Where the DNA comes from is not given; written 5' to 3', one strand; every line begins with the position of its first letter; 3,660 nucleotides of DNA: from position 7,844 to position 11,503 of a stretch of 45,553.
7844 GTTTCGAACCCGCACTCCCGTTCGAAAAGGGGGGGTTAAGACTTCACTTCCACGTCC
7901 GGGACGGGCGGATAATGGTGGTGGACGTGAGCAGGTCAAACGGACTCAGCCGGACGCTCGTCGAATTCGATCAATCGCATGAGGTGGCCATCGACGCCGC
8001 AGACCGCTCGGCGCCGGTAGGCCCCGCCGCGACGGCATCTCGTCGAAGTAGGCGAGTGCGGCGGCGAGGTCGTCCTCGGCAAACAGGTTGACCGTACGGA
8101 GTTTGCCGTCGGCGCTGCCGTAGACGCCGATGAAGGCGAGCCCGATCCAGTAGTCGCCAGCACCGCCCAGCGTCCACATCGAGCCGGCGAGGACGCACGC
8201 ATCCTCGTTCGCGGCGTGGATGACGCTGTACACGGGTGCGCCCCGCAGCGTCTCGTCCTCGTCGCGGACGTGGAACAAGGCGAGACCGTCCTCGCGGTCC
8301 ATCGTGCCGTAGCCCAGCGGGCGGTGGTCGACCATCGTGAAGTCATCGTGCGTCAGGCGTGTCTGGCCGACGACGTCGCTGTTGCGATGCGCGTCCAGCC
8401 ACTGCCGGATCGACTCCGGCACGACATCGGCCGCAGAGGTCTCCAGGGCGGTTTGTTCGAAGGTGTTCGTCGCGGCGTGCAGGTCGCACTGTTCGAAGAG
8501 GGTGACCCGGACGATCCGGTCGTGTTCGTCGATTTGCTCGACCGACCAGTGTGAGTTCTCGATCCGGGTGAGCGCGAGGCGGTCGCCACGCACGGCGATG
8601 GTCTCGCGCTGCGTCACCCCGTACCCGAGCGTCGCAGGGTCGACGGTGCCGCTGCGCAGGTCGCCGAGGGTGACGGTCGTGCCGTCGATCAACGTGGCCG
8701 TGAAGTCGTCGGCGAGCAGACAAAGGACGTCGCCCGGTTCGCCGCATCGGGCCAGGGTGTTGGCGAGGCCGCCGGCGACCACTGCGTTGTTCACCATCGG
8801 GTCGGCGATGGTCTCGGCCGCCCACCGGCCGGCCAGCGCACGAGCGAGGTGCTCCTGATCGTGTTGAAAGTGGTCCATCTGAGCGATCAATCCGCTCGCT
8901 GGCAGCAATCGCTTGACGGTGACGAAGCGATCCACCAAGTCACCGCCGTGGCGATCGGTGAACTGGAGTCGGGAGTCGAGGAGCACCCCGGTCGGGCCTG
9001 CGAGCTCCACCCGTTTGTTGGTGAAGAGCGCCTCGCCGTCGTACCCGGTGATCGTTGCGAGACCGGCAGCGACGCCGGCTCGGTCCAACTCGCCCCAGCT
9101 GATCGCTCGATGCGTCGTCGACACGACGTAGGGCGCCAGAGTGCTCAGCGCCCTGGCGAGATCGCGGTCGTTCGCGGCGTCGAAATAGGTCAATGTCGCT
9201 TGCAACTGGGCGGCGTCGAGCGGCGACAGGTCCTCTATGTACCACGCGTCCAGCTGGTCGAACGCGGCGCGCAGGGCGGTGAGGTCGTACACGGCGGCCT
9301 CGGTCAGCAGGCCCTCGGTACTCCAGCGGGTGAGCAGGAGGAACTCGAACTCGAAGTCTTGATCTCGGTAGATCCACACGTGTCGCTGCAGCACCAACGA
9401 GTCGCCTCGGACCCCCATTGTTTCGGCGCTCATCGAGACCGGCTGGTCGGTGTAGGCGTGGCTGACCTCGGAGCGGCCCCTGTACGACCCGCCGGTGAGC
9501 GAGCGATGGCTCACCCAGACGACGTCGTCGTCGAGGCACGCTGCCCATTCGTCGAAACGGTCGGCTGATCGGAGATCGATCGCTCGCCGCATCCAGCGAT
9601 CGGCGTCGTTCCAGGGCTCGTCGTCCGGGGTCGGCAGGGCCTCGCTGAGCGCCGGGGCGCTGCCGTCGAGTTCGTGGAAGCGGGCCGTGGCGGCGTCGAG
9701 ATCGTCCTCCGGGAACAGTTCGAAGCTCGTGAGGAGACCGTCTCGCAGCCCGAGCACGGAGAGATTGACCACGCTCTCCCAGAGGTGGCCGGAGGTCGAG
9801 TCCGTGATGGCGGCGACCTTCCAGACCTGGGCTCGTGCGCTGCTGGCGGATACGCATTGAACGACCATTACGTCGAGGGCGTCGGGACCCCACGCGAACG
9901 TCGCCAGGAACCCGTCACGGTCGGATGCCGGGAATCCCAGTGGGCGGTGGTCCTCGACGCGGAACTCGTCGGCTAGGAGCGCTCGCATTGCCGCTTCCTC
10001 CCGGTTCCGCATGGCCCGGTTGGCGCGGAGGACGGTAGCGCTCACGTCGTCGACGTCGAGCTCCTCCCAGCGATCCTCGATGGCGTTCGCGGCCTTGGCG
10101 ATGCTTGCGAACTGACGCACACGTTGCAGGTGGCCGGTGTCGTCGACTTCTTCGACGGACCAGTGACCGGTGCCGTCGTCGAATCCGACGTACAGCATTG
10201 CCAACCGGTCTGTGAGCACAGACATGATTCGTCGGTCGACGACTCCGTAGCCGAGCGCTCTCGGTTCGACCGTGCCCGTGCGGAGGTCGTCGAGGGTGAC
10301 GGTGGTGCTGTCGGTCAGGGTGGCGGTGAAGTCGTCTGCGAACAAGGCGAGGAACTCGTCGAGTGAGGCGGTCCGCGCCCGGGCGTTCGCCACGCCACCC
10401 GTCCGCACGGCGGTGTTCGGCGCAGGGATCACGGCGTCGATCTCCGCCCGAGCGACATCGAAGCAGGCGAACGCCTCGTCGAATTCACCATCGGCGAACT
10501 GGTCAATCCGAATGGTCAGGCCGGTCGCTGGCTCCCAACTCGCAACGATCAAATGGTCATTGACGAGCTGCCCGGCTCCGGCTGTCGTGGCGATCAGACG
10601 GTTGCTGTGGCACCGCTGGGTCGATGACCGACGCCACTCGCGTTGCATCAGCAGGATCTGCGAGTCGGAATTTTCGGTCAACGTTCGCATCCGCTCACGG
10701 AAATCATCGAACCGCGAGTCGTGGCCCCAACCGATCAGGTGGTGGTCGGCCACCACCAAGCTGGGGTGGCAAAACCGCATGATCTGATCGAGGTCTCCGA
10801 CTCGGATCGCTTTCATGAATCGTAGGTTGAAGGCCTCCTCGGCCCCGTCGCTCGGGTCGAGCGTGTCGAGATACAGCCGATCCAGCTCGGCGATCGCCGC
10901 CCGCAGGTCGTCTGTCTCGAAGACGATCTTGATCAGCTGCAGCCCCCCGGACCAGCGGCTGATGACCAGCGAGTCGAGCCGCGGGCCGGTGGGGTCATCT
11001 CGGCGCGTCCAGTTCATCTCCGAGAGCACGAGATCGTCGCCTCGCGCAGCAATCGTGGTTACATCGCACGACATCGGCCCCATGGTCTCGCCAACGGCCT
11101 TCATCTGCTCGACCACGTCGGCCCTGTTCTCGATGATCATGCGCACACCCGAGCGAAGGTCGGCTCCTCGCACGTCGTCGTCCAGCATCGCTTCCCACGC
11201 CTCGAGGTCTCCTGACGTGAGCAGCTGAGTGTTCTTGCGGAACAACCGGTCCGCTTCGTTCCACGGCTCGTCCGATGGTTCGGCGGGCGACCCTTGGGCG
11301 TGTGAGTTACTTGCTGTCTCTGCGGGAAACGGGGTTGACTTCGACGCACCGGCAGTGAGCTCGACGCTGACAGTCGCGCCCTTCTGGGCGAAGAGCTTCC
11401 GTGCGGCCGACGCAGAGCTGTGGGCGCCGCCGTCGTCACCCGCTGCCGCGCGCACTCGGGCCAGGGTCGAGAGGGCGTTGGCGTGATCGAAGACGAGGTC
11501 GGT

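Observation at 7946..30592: Three paralogous cyclase-STAND-TPR genes within about 23 kb, interleaved with toxin-antitoxin modules and gene wreckage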

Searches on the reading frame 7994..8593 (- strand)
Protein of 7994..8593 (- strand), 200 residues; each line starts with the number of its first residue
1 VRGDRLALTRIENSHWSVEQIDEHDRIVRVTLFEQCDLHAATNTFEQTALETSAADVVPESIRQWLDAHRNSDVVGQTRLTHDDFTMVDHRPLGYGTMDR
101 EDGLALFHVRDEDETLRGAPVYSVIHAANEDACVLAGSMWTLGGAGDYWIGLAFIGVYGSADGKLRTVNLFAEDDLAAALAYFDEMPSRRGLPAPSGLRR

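Call 79: search_protein_families(library=pfam, proteins=[window:7994-8593:-], max_evalue=1)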
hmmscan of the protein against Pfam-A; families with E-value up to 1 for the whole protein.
window:7994-8593:- (200 aa): 1 family
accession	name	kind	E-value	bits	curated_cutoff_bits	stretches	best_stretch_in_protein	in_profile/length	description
PF23153.1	Aip3p_Bud6_N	-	0.14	12.9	27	1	15-68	20-72/109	Aip3p/Bud6 N-terminal domain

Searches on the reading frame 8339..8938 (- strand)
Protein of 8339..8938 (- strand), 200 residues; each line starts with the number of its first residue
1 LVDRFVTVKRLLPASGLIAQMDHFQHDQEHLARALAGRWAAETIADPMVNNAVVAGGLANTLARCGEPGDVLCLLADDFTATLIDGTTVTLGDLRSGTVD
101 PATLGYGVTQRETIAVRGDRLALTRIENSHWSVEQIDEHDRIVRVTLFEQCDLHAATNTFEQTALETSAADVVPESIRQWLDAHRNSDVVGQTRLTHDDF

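Call 79: search_protein_families(library=pfam, proteins=[window:8339-8938:-], max_evalue=1)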
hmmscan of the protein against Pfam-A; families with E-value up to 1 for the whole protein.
window:8339-8938:- (200 aa): 3 families
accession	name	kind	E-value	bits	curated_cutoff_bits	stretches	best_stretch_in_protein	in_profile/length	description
PF20963.2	Acanthaporin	-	0.015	15.8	27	1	49-76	8-35/61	Acanthaporin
PF23153.1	Aip3p_Bud6_N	-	0.11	13.3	27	1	130-183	20-72/109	Aip3p/Bud6 N-terminal domain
PF12125.13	Beta-TrCP_D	-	0.15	12.6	25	1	17-28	18-29/39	D domain of beta-TrCP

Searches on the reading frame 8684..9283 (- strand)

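Call 79: search_protein_families(library=pfam, proteins=[window:8684-9283:-], max_evalue=1)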
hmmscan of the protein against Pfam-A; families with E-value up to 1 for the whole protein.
window:8684-9283:- (200 aa): 3 families
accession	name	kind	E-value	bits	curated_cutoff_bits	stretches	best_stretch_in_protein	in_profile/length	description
PF20963.2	Acanthaporin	-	0.014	15.9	27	1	164-191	8-35/61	Acanthaporin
PF14534.12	DUF4440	-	0.14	13.1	25.2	1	31-117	6-88/107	Domain of unknown function (DUF4440)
PF12125.13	Beta-TrCP_D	-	0.17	12.4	25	1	132-143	18-29/39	D domain of beta-TrCP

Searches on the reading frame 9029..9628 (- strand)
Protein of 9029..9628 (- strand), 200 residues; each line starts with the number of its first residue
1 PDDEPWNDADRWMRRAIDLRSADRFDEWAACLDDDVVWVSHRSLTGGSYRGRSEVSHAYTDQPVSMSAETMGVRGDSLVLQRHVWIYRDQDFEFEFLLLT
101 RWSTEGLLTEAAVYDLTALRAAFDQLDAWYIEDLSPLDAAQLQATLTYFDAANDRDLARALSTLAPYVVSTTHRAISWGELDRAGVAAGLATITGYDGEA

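Call 79: search_protein_families(library=pfam, proteins=[window:9029-9628:-], max_evalue=1)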
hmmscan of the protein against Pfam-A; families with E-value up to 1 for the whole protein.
window:9029-9628:- (200 aa): 3 families
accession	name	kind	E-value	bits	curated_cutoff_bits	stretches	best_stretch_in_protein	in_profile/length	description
PF12680.13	SnoaL_2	-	9.2e-06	26.6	27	1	14-107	2-98/102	SnoaL-like domain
PF14534.12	DUF4440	-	0.0061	17.4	25.2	1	25-76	17-69/107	Domain of unknown function (DUF4440)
PF12867.12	DinB_2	-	0.42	11.5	24.8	1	107-161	66-114/128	DinB superfamily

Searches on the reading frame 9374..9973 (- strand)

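Call 79: search_protein_families(library=pfam, proteins=[window:9374-9973:-], max_evalue=1)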
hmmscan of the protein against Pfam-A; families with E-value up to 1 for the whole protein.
window:9374-9973:- (200 aa): 1 family
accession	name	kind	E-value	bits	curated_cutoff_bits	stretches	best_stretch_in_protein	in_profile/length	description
PF12680.13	SnoaL_2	-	0.0002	22.3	27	1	129-184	2-58/102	SnoaL-like domain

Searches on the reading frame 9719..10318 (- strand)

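Call 79: search_protein_families(library=pfam, proteins=[window:9719-10318:-], max_evalue=1)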
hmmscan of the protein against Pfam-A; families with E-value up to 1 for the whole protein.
window:9719-10318:- (200 aa): 1 family
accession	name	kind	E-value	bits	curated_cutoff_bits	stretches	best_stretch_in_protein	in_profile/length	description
PF12680.13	SnoaL_2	-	0.0051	17.8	27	1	98-196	3-99/102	SnoaL-like domain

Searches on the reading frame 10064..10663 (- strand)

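Call 79: search_protein_families(library=pfam, proteins=[window:10064-10663:-], max_evalue=1)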
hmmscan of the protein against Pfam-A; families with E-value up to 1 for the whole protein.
window:10064-10663:- (200 aa): 1 family
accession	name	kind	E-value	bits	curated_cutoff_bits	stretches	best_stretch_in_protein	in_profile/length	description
PF12680.13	SnoaL_2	-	0.089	13.8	27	0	98-130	10-42/102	SnoaL-like domain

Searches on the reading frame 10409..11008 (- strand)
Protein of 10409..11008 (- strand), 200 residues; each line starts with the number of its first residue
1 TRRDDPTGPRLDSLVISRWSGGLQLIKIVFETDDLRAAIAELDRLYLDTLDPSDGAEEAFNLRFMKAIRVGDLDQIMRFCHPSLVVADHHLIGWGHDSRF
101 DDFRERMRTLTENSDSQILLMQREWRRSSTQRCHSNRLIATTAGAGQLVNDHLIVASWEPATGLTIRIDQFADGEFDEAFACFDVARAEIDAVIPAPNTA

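Call 79: search_protein_families(library=pfam, proteins=[window:10409-11008:-], max_evalue=1)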
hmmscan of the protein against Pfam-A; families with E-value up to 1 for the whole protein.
window:10409-11008:- (200 aa): 1 family
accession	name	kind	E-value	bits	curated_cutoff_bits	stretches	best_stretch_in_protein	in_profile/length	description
PF12680.13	SnoaL_2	-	0.049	14.7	27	0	63-111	3-47/102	SnoaL-like domain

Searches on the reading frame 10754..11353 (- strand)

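Call 79: search_protein_families(library=pfam, proteins=[window:10754-11353:-], max_evalue=1)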
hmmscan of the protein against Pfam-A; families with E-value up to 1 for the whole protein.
window:10754-11353:- (200 aa): 2 families
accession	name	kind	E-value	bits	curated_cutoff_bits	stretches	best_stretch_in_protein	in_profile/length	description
PF12680.13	SnoaL_2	-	2e-09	38.4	27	1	44-133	7-91/102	SnoaL-like domain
PF14534.12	DUF4440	-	0.00038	21.3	25.2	1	38-118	5-82/107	Domain of unknown function (DUF4440)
